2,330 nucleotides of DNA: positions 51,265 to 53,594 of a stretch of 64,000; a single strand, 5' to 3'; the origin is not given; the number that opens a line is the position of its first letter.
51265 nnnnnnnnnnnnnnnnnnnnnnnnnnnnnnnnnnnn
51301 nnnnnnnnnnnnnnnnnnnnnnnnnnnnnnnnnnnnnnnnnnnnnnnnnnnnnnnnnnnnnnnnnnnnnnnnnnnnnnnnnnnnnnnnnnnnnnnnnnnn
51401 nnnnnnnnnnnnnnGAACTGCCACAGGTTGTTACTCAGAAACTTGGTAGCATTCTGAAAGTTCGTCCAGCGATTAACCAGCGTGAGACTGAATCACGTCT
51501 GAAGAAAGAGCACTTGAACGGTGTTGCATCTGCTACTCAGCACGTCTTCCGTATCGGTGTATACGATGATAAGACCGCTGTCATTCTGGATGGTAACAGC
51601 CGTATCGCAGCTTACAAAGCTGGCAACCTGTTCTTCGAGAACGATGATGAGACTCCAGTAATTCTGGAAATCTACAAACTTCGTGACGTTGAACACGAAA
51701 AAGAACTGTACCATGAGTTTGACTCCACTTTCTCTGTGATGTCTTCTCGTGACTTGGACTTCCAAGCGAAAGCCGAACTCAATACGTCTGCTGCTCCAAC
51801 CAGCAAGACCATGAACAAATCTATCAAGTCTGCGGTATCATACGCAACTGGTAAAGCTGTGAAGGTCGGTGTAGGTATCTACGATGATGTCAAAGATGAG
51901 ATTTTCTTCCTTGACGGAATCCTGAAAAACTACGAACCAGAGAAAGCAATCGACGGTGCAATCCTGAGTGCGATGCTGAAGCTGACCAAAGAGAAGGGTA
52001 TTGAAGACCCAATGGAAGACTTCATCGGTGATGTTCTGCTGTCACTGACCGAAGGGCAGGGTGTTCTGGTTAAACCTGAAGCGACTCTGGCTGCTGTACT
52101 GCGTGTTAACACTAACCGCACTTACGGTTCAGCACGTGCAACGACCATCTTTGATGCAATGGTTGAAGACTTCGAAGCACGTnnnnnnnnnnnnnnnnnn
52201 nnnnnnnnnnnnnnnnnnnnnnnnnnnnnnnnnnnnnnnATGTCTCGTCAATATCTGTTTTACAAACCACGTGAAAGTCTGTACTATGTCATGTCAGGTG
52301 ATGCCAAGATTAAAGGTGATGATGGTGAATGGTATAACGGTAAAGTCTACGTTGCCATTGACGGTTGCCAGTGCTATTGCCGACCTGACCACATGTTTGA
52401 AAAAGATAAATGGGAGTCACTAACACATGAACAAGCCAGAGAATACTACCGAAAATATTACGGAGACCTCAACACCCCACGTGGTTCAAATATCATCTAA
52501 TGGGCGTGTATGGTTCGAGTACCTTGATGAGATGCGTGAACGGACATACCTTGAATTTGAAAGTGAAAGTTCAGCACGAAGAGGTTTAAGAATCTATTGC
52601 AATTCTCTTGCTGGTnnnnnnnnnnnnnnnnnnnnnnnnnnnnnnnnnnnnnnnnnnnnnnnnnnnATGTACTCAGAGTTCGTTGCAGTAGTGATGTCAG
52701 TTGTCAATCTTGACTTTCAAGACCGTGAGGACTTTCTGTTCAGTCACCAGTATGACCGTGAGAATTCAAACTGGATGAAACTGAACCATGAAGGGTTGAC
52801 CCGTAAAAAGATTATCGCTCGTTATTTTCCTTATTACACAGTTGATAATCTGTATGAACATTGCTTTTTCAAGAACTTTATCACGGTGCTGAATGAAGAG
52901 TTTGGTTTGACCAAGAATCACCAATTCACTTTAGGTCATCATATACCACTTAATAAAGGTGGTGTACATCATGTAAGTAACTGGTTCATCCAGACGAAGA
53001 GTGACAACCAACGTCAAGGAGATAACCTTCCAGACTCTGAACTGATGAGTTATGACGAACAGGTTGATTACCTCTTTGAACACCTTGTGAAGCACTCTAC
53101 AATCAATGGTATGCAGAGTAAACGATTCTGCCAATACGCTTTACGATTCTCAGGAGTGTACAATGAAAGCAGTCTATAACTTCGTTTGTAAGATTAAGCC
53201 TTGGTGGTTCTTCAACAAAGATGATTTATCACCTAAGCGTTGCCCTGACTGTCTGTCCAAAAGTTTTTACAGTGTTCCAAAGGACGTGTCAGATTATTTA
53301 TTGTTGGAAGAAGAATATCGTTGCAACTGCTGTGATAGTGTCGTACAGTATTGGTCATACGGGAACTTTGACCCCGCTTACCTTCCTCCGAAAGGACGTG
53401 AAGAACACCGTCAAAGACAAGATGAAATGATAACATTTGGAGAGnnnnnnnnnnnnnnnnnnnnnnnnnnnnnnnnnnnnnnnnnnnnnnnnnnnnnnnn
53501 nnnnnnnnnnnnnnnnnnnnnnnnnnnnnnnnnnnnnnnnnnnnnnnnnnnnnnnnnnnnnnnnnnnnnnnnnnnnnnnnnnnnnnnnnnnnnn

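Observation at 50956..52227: Insulated single-gene unit under a palindrome-flanked promoter encodes a ParB/DUF262-like protein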

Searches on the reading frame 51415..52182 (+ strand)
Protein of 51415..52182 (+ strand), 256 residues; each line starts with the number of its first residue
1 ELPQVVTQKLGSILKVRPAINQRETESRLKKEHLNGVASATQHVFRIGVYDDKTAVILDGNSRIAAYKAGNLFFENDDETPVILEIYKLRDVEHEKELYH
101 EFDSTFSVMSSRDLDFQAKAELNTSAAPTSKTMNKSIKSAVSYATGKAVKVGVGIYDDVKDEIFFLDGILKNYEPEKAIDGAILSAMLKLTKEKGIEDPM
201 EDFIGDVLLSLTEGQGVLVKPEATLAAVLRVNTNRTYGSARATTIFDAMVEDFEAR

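Call 53: predict_structure(alignment_id=A4)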
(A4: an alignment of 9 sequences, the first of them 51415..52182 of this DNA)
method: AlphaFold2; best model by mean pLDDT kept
length: 256 residues; sequences in the alignment: 9
mean_pLDDT: 80.5   pTM: 0.55
mean pLDDT of the five models: 80.5, 80.1, 80.0, 79.9, 77.0
residues with pLDDT >= 90: 56; 70-90: 150; 50-70: 46; < 50: 4
segments of 3 or more residues with pLDDT < 50: 123-125
pLDDT, mean of each block of 10 residues (from residue 1): 84 86 73 83 90 90 87 78 91 82 62 60 61 80 77 69 89 69 91 91 89 65 86 81 92 90
secondary structure, 60 per line:
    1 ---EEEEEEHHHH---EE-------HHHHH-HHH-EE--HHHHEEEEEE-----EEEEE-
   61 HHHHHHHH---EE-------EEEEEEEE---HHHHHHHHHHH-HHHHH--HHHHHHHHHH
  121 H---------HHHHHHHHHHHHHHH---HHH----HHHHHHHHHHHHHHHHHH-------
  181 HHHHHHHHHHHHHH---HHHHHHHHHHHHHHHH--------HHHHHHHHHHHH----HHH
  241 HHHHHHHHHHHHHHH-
elements in order: E4-9 H10-13 H26-30 H40-43 E44-49 E55-59 H61-68 E81-88 H92-102 H104-108 H111-121 H131-145 H156-173 H181-194 H198-213 H222-233 H238-255

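Call 65: fold_search(model_id=the predicted structure, library=viral)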
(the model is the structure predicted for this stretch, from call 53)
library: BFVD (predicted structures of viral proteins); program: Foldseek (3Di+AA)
matches with E <= 10: 206; with E <= 0.001: 16
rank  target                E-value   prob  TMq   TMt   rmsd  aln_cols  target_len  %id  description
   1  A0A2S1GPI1            2.0e-09  1.00  0.39  0.37   9.4       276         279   16  Uncharacterized protein [Enterobacteria phage vB_EcoM_IME338]
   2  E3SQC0                4.6e-08  1.00  0.35  0.25  14.4       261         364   17  Uncharacterized protein [Synechococcus phage Syn19]
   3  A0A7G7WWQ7            5.7e-08  1.00  0.41  0.34  15.7       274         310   21  (no name in the UniProt tables at hand)
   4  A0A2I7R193            1.4e-07  1.00  0.41  0.31  11.3       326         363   13  (no name in the UniProt tables at hand)
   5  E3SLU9                7.6e-07  1.00  0.41  0.29  13.1       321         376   12  Uncharacterized protein [Prochlorococcus phage P-RSM4]
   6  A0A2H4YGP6            9.3e-06  1.00  0.39  0.38  10.2       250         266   16  Uncharacterized protein [Raoultella phage Ro1]
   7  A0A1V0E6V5            5.0e-05  1.00  0.36  0.27  15.4       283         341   14  Uncharacterized protein [Klebsiella phage vB_KpnM_BIS47]
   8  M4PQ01                1.2e-04  0.98  0.20  0.16  16.7       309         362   11  Uncharacterized protein [Synechococcus phage S-RIM2 R21_2007]
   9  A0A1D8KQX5            1.6e-04  1.00  0.34  0.25  18.0       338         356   11  Uncharacterized protein [Synechococcus phage S-CAM22]
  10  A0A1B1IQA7            2.0e-04  1.00  0.26  0.21  14.6       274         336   14  (no name in the UniProt tables at hand)
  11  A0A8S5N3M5            2.1e-04  1.00  0.29  0.27  14.2       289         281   13  Occlusion protein [Siphoviridae sp. ctRuT6]
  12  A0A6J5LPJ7            3.1e-04  1.00  0.28  0.25  16.6       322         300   11  Uncharacterized protein [uncultured Caudovirales phage]
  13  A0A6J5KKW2            3.8e-04  1.00  0.37  0.31  14.1       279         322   14  Uncharacterized protein [uncultured Caudovirales phage]
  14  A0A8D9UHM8            3.8e-04  1.00  0.31  0.28  10.5       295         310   10  Sulfur modification protein [Bacteriophage sp.]
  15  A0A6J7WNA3            4.7e-04  1.00  0.32  0.23  15.8       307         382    8  Uncharacterized protein [uncultured Caudovirales phage]
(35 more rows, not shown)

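Call 86: find_homologous_proteins(query=A5, max_evalue=0.01)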
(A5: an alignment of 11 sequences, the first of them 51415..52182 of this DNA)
Query A5 (11 sequences) (256 aa, profile of the alignment): 8 proteins with E <= 0.01 among 8000 candidates.
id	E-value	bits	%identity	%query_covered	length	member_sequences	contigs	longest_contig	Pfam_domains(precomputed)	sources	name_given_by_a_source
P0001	4.4e-71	258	100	100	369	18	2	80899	-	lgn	-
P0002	5.8e-69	251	76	100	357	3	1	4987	-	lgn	-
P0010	1.5e-59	220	25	18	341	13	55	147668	-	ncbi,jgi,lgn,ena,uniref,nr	ncbi:hypothetical protein CPT_Mydo_146 [Proteus phage Mydo]|jgi:hypothetical protein|uniref:Uncharac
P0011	4.1e-41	159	24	18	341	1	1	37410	-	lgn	-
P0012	1.6e-30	125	29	20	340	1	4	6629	-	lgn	-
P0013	2.2e-18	85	19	35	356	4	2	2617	-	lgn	-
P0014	5.0e-18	84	37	14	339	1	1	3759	-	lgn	-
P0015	4.3e-11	61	29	12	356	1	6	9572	-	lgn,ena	-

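Call 87: find_encoding_contigs(protein=P0015, flank=4000, max_places=3)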
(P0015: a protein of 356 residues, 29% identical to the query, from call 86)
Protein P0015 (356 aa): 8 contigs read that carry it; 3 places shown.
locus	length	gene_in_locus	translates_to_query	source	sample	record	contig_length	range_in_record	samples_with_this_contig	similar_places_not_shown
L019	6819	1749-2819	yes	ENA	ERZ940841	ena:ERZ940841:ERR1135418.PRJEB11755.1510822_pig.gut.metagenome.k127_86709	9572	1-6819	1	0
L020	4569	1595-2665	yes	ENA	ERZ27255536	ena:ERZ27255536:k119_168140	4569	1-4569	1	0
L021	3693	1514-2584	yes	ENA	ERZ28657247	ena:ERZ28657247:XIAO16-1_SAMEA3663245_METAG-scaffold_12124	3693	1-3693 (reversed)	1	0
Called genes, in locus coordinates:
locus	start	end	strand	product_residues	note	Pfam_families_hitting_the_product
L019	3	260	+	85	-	?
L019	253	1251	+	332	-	PF00929:RNase_T (weak)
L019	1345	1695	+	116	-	-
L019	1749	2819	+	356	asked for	-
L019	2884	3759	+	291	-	PF02086:MethyltransfD12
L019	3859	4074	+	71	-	-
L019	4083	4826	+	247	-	PF01507:PAPS_reduct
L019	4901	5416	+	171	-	-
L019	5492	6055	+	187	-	PF17358:DUF5384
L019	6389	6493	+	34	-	-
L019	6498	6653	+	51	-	-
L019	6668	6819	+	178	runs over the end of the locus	-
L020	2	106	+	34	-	?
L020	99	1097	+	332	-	PF00929:RNase_T (weak)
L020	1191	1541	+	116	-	-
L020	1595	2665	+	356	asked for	-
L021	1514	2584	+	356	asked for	-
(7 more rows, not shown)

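Call 88: find_encoding_contigs(protein=P0012, flank=4000, max_places=3)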
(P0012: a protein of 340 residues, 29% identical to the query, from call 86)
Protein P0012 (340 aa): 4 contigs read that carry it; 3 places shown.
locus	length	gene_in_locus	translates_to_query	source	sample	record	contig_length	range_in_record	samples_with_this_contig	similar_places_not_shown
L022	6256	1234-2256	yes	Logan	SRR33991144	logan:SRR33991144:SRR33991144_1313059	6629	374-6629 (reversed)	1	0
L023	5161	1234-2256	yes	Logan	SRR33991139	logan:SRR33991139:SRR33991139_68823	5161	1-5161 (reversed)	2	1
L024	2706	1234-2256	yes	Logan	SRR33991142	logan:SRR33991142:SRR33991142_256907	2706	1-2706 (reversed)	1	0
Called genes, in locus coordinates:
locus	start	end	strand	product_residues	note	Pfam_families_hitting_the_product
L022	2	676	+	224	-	?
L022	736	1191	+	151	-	-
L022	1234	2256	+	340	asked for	-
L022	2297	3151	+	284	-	PF02086:MethyltransfD12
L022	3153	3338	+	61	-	-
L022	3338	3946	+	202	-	-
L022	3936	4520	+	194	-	PF06941:NT5C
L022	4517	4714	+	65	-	-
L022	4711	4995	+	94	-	-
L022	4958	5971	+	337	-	PF02511:Thy1 (weak)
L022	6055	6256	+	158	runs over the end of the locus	-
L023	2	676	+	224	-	?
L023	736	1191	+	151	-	-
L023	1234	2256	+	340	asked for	-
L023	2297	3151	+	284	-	PF02086:MethyltransfD12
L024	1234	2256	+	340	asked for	-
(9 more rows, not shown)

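Call 89: find_encoding_contigs(protein=P0013, flank=4000, max_places=3)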
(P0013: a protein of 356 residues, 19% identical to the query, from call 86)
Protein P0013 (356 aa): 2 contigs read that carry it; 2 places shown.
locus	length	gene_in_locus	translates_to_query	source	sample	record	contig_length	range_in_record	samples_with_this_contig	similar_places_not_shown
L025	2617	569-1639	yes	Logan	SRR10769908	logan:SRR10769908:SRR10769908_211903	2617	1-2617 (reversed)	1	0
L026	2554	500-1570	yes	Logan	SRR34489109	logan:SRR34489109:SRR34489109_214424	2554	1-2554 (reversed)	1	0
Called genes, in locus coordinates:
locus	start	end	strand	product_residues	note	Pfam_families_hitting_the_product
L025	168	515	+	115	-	-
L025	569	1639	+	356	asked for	-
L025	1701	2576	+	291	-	PF02086:MethyltransfD12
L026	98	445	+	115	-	-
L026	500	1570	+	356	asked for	-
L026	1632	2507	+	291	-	PF02086:MethyltransfD12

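Call 121: search_solved_structures(query=A5, max_evalue=10, show_alignments=0)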
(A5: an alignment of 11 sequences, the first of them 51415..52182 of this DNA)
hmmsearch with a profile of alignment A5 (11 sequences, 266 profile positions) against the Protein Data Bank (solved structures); distinct sequences matched with E-value up to 10: 9.
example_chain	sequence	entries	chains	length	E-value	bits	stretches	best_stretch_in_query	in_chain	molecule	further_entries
4rc1_A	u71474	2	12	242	0.045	16.5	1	150-217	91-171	UPF0264 protein MJ1099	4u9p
8xr6_Q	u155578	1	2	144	0.14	14.9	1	118-200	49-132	PsbQ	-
3j9w_AT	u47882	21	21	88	0.19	14.4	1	125-186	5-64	30S ribosomal protein bS20 | 30S ribosomal protein S20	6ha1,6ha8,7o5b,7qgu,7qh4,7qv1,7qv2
5njt_T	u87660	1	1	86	0.19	14.4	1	125-186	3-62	30S ribosomal protein S20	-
6htq_t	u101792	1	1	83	0.2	14.4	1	126-186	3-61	30S ribosomal protein S20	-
6zu5_SX0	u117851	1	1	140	0.34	13.6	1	181-222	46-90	uS12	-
5cqr_A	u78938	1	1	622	0.73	12.5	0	164-219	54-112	Elongator complex protein 1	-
8avg_A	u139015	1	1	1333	0.89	12.2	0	150-226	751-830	Elongator complex protein 1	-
4v6w_AX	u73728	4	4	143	1.7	11.3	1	181-226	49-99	40S ribosomal protein S23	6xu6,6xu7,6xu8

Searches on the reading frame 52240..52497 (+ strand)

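Call 17: search_protein_families(library=pfam, proteins=[window:52240-52497:+], max_evalue=1)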
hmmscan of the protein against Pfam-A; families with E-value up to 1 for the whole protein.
window:52240-52497:+ (86 aa): 2 families
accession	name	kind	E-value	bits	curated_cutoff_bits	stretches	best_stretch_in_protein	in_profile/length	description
PF08593.16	Mug135_C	-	0.16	12.6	23.8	1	59-77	42-61/82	Mug135-like, C-terminal domain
PF08859.16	DGC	-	0.19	12.2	27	1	33-49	49-65/106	DGC domain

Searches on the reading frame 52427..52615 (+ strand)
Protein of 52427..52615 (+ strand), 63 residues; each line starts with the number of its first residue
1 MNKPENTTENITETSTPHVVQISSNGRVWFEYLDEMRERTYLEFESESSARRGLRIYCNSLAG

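Call 98: search_protein_families(library=pfam, proteins=[window:52427-52615:+], max_evalue=10)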
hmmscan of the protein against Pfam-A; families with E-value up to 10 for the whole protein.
window:52427-52615:+ (63 aa): 1 family
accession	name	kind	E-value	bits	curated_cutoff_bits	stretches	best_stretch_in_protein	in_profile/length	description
PF25703.1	AcrF31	-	0.11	13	27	1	21-48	9-36/52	Anti-CRISPR protein F31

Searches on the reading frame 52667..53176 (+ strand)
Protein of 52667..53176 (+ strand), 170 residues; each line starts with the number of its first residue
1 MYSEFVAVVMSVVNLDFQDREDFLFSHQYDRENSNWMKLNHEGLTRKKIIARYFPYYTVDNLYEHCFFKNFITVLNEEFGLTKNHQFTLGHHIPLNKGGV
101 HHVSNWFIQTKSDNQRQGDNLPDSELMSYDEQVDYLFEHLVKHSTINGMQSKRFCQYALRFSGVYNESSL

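Call 17: search_protein_families(library=pfam, proteins=[window:52667-53176:+], max_evalue=1)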
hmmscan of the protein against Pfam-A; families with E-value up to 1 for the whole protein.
window:52667-53176:+ (170 aa): 0 families

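Call 52: search_protein_families(library=phrogs, proteins=[window:52667-53176:+], max_evalue=0.00001)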
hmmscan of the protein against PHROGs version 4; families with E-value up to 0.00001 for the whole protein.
window:52667-53176:+ (170 aa): 1 family
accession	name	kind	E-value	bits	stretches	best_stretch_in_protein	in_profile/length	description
phrog_3500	-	unknown function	2.7e-75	252.8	1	2-169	4-169/170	-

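Call 99: search_solved_structures(query=window:52667-53176:+, max_evalue=10, show_alignments=2)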
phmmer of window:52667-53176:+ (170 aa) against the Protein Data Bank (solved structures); distinct sequences matched with E-value up to 10: 1.
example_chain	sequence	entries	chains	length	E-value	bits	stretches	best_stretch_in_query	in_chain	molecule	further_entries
1bs2_A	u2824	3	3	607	0.64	13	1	36-124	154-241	PROTEIN (ARGINYL-TRNA SYNTHETASE) | ARGINYL-TRNA SYNTHETASE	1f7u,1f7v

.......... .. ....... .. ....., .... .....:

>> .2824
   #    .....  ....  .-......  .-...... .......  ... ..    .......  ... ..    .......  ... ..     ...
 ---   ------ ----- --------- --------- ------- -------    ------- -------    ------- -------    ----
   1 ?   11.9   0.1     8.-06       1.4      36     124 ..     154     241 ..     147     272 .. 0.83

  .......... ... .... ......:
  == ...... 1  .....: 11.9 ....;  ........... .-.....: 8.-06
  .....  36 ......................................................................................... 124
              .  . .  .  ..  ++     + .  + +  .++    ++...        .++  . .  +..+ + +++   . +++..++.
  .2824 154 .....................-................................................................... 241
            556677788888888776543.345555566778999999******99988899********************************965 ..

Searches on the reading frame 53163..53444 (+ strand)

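Call 98: search_protein_families(library=pfam, proteins=[window:53163-53444:+], max_evalue=10)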
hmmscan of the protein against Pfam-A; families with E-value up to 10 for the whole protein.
window:53163-53444:+ (94 aa): 1 family
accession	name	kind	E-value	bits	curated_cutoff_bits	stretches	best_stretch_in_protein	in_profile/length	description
PF24444.1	DUF7563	-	0.25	11.3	27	1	18-32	20-34/39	Family of unknown function (DUF7563)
